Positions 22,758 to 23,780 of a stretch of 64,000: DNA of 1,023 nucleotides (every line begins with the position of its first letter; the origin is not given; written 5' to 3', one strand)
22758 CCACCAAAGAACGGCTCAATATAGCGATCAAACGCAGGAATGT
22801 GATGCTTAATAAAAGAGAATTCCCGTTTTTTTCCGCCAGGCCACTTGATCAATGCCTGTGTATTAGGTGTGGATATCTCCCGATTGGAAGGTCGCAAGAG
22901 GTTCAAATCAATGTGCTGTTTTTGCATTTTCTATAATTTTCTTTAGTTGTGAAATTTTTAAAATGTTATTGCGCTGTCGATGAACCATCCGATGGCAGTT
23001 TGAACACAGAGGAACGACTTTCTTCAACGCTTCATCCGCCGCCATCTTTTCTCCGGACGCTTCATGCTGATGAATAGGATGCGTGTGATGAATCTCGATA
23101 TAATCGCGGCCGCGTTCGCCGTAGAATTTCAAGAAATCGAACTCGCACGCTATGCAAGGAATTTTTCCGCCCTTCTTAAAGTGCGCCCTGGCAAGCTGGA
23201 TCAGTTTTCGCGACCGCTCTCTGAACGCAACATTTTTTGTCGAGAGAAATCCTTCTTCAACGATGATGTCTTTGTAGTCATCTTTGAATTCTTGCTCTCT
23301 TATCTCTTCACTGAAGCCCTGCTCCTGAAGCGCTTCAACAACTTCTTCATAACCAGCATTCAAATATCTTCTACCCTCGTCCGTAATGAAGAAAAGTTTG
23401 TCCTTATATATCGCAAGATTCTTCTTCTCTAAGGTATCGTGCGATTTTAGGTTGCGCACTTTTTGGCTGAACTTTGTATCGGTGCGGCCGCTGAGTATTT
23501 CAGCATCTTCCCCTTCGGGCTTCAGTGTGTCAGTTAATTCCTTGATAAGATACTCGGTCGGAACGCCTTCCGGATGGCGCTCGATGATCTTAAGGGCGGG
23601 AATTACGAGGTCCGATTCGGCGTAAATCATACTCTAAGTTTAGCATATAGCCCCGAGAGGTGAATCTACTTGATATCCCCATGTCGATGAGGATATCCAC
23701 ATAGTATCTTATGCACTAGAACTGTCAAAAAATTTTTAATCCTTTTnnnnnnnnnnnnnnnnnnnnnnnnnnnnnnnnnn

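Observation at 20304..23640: Low-GC defense islet: Dam-like MTase + HNH endonuclease R-M pair plus two orphan genes, inserted next to a Pif1/RecD helicase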

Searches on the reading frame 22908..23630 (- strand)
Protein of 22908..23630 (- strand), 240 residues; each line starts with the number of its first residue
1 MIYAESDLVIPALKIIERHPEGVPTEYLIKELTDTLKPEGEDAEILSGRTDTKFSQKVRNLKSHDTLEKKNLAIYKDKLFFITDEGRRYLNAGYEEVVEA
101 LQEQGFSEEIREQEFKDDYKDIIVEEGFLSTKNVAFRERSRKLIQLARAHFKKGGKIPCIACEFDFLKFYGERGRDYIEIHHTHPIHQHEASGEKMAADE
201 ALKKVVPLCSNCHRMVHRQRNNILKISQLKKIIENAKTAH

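Call 3: search_protein_families(library=pfam, proteins=[window:22908-23630:-], max_evalue=0.01)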
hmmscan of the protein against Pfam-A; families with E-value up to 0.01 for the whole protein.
window:22908-23630:- (240 aa): 2 families
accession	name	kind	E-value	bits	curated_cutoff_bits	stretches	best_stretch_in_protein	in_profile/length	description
PF09821.14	AAA_assoc_C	-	0.003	18.6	27.6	0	190-236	47-93/119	C-terminal AAA-associated domain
PF01844.29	HNH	-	0.0033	18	21.4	0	169-218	11-46/47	HNH endonuclease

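Call 4: search_protein_families(library=padloc, proteins=[window:22908-23630:-], max_evalue=0.01)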
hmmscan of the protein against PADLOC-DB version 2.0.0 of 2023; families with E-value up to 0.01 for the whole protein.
window:22908-23630:- (240 aa): 1 family
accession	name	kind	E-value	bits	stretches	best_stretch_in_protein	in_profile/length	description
PDLC03656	mREase_IV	-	1.5e-05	22.9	1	154-227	202-266/277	Type IV methyl-directed restriction enzyme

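Call 5: search_protein_families(library=ncbifam, proteins=[window:22908-23630:-], max_evalue=0.01)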
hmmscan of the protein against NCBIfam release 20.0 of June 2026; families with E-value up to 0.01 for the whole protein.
window:22908-23630:- (240 aa): 0 families

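Call 6: search_protein_families(library=phrogs, proteins=[window:22908-23630:-], max_evalue=0.01)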
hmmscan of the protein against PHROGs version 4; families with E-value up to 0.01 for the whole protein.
window:22908-23630:- (240 aa): 7 families
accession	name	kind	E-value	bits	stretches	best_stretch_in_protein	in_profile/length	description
phrog_3106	-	DNA, RNA and nucleotide metabolism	1.1e-09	39.4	1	106-233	119-237/252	HNH endonuclease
phrog_2255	-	DNA, RNA and nucleotide metabolism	3e-08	34.4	1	141-230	101-182/211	HNH endonuclease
phrog_8048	-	DNA, RNA and nucleotide metabolism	2.9e-06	27.7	1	147-222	167-231/273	HNH endonuclease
phrog_15103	-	unknown function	4e-06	27.5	1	103-233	154-271/280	-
phrog_1588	-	unknown function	0.00012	22.8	1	142-218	22-84/132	-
phrog_35854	-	DNA, RNA and nucleotide metabolism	0.0084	17.2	0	199-220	49-70/145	HNH endonuclease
phrog_5200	-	DNA, RNA and nucleotide metabolism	0.0091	17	0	182-224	51-92/154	HNH endonuclease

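Call 31: find_homologous_proteins(query=window:22908-23630:-, max_evalue=0.001)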
Query window:22908-23630:- (240 aa): 621 proteins with E <= 0.001 among 1031 candidates; the best 120 are listed.
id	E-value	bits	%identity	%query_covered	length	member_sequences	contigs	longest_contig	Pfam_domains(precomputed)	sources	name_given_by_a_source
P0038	1.8e-155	533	100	100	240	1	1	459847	-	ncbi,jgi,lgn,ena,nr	ncbi:MAG TPA: HNH endonuclease [Candidatus Paceibacterota bacterium]|nr:HNH endonuclease [Candidatus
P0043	2.3e-112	392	71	99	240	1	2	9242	PF01844.30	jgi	jgi:hypothetical protein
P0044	5.8e-107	374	69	99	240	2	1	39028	PF01844.30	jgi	-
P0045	1.9e-89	317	61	98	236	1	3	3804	-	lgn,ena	-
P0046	1.4e-84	301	55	99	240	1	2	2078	-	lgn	-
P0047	1.4e-84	301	57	99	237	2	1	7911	-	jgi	jgi:predicted HNH restriction endonuclease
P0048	5.4e-83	296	56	100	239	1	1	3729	PF14338.13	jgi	jgi:predicted HNH restriction endonuclease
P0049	1.3e-80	288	57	97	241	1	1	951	PF01844.30,PF14338.13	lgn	-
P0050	1.6e-80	288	57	99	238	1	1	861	-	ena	-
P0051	3.4e-80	287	55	97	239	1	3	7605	PF01844.30,PF14338.13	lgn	-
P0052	1.9e-79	284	58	97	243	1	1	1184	PF14338.13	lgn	-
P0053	2.1e-79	284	56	98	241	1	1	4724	PF01844.30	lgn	-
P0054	4.7e-79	283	55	98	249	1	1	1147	PF01844.30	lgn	-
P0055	7.2e-79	282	61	89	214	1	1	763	-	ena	-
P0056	7.7e-78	279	56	93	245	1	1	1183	-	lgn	-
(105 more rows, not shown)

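Call 32: search_solved_structures(query=window:22908-23630:-, max_evalue=1, show_alignments=2)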
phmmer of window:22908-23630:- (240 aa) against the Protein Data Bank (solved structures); distinct sequences matched with E-value up to 1: 5.
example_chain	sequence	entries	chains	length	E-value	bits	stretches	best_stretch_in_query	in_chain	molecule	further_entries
6ghc_A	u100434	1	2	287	0.0036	20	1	159-222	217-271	5-methylcytosine-specific restriction enzyme A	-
3b73_A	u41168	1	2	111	0.49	13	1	51-107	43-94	PhiH1 repressor-like protein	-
7vhq_G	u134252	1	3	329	0.85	12.2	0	64-126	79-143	Modulator of FtsH protease HflC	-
9paw_XB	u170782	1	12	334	0.87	12.2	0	64-126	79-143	Modulator of FtsH protease HflC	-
7vhp_G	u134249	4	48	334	0.88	12.2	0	64-126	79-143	Modulator of FtsH protease HflC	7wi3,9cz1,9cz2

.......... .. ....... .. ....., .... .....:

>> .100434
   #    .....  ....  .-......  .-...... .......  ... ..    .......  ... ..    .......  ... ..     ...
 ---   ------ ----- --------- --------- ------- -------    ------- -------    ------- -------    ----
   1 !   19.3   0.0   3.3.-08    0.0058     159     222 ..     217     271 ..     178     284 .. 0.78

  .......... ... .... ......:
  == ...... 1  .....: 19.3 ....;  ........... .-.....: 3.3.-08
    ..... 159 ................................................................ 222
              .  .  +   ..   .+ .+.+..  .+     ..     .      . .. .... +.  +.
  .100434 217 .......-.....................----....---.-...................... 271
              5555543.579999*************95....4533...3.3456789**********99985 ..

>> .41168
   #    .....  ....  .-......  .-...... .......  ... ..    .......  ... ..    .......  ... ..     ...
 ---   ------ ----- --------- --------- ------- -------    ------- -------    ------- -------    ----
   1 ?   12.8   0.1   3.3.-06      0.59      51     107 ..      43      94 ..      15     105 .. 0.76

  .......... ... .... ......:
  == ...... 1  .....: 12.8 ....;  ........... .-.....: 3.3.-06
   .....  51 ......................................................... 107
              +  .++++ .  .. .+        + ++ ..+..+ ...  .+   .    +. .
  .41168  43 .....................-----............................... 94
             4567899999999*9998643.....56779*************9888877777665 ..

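Call 34: find_encoding_contigs(protein=P0044, flank=6000, max_places=2)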
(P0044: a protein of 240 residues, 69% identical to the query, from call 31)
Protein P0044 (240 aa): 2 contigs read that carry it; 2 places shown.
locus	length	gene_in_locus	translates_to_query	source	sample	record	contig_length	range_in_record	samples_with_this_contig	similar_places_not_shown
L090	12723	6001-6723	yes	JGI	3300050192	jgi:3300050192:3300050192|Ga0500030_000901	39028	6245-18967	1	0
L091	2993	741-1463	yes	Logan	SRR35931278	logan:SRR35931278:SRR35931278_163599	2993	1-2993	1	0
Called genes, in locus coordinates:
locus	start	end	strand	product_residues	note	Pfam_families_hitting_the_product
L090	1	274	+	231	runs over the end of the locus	PF27258:NspV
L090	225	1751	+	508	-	-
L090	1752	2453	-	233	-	PF10544:T5orf172, PF13455:MUG113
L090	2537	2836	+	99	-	PF12840:HTH_20 (weak), PF01022:HTH_5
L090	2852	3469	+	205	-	PF02589:LUD_dom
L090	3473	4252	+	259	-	PF01738:DLH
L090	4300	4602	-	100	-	-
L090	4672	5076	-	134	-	-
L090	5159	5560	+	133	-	PF00903:Glyoxalase, PF22677:Ble-like_N (weak)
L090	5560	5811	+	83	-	PF13376:OmdA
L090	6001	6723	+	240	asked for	PF01844:HNH (weak)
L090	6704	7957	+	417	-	PF02086:MethyltransfD12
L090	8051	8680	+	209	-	PF00081:Sod_Fe_N, PF02777:Sod_Fe_C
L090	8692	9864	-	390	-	PF11141:DUF2914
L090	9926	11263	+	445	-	PF01702:TGT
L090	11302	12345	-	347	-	PF08308:PEGA (faint)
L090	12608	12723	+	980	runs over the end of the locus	-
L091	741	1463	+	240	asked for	PF01844:HNH (weak)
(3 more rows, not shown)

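Call 35: find_encoding_contigs(protein=P0043, flank=6000, max_places=2)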
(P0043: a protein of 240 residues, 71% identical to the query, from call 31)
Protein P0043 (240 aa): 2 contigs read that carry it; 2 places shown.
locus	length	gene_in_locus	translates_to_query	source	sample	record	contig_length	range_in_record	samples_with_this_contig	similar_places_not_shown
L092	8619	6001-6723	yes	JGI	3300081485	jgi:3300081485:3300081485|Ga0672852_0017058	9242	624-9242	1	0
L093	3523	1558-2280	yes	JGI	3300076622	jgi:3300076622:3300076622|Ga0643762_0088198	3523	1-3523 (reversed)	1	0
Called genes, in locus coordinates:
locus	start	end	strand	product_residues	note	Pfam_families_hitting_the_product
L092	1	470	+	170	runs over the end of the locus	PF15956:DUF4760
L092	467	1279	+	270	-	PF03988:DUF347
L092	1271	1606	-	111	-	PF01035:DNA_binding_1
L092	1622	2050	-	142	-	PF01243:PNPOx_N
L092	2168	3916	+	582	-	PF00664:ABC_membrane, PF02463:SMC_N (faint), PF00005:ABC_tran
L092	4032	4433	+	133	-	PF00903:Glyoxalase, PF22677:Ble-like_N (weak), PF18029:Glyoxalase_6 (weak)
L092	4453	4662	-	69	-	-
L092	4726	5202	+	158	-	PF06983:3-dmu-9_3-mt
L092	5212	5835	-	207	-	PF12917:YfbR-like, PF13023:HD_3, PF01966:HD (weak)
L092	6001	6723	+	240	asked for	PF01844:HNH (faint)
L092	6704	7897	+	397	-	PF02086:MethyltransfD12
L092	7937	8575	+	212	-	PF00081:Sod_Fe_N, PF02777:Sod_Fe_C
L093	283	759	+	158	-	PF06983:3-dmu-9_3-mt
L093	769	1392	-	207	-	PF12917:YfbR-like, PF13023:HD_3, PF01966:HD (weak)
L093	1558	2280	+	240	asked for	PF01844:HNH (faint)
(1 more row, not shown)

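Call 43: find_related_loci(query=A2, collection=metagenome_contigs, flank=4000)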
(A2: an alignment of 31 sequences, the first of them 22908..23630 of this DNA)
Query A2 (240 aa) in metagenome_contigs; peptide patterns used: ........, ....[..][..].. (x = any residue, [..] = any of these).
600 stretches matched a pattern (row limit reached: there are more); 520 encode a relative of the query (tblastn E <= 1e-3); the best 80 are kept; 80 distinct loci.
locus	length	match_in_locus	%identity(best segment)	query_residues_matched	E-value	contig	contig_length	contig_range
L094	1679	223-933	57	1-237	1e-95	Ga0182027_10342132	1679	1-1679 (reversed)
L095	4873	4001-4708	53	1-235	8e-81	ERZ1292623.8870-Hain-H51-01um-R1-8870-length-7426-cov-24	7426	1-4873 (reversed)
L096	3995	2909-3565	54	20-237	3e-75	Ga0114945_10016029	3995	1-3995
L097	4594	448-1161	49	1-236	3e-74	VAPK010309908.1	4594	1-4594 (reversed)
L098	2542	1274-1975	46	2-234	8e-67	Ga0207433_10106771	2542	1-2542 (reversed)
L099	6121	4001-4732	48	1-237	1e-65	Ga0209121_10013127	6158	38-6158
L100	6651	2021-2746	46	1-240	2e-65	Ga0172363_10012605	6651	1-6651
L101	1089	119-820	46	1-230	8e-69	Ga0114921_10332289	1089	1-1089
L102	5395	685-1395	45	2-237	2e-62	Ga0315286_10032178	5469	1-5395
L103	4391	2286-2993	46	1-234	1e-61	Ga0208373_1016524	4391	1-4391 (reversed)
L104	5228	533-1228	44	1-233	9e-61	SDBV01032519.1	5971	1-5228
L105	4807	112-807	44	1-233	4e-59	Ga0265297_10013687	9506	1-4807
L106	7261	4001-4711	43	4-236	9e-56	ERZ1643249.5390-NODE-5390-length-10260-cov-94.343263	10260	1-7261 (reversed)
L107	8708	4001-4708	44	2-237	2e-54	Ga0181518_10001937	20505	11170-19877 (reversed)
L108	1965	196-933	44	4-230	7e-55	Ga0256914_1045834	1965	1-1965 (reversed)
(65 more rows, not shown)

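Call 44: find_related_loci(query=A2, collection=viral_contigs, flank=4000)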
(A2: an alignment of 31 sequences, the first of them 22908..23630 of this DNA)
Query A2 (240 aa) in viral_contigs; peptide patterns used: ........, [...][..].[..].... (x = any residue, [..] = any of these).
600 stretches matched a pattern (row limit reached: there are more); 40 encode a relative of the query (tblastn E <= 1e-3); 40 distinct loci.
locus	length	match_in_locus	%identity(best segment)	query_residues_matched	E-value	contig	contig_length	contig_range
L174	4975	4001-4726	37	4-229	2e-43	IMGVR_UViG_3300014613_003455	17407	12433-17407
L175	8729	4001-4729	41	4-234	2e-50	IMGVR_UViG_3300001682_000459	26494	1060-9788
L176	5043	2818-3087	54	3-90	9e-23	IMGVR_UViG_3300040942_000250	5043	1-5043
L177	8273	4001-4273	46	137-233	4e-20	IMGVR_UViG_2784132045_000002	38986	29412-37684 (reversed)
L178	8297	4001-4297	41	118-220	3e-18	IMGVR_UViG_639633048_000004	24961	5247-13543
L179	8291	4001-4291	43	120-220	3e-18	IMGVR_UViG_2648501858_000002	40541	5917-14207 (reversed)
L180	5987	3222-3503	48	5-91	4e-17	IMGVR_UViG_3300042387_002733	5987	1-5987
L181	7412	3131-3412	48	5-91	5e-17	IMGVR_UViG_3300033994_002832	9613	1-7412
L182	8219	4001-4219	43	157-233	4e-16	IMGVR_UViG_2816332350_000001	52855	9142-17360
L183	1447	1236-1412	62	5-64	5e-16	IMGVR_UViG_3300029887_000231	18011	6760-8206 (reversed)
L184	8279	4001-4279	33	123-220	1e-14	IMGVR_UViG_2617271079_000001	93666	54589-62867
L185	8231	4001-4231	46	153-235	2e-14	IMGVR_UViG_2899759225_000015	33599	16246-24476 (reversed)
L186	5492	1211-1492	38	126-221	6e-14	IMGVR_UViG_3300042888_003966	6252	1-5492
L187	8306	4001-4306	37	126-236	4e-13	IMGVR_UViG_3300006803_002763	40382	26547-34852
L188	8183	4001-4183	51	5-64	9e-11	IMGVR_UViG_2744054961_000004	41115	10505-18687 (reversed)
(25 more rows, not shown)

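Call 72: predict_structure(alignment_id=A2)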
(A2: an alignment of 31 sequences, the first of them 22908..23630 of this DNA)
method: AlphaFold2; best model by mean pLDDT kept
length: 240 residues; sequences in the alignment: 31
mean_pLDDT: 87.6   pTM: 0.79
mean pLDDT of the five models: 87.6, 85.4, 84.6, 82.4, 81.2
residues with pLDDT >= 90: 133; 70-90: 86; 50-70: 20; < 50: 1
segments of 3 or more residues with pLDDT < 50: none
pLDDT, mean of each block of 10 residues (from residue 1): 91 97 97 94 91 95 90 96 95 85 86 87 71 71 88 91 95 91 82 66 91 86 85 79
secondary structure, 60 per line:
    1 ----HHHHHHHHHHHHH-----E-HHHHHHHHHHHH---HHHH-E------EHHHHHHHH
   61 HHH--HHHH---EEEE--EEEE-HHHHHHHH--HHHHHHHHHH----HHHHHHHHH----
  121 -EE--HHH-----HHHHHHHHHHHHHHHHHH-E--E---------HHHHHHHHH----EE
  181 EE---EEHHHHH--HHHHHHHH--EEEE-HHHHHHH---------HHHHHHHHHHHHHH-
elements in order: H5-17 H25-36 H40-43 H53-63 H66-69 E73-76 E79-82 H84-91 H94-103 H108-116 H134-151 H166-174 E179-182 H188-192 H195-202 E205-208 H210-216 H226-239
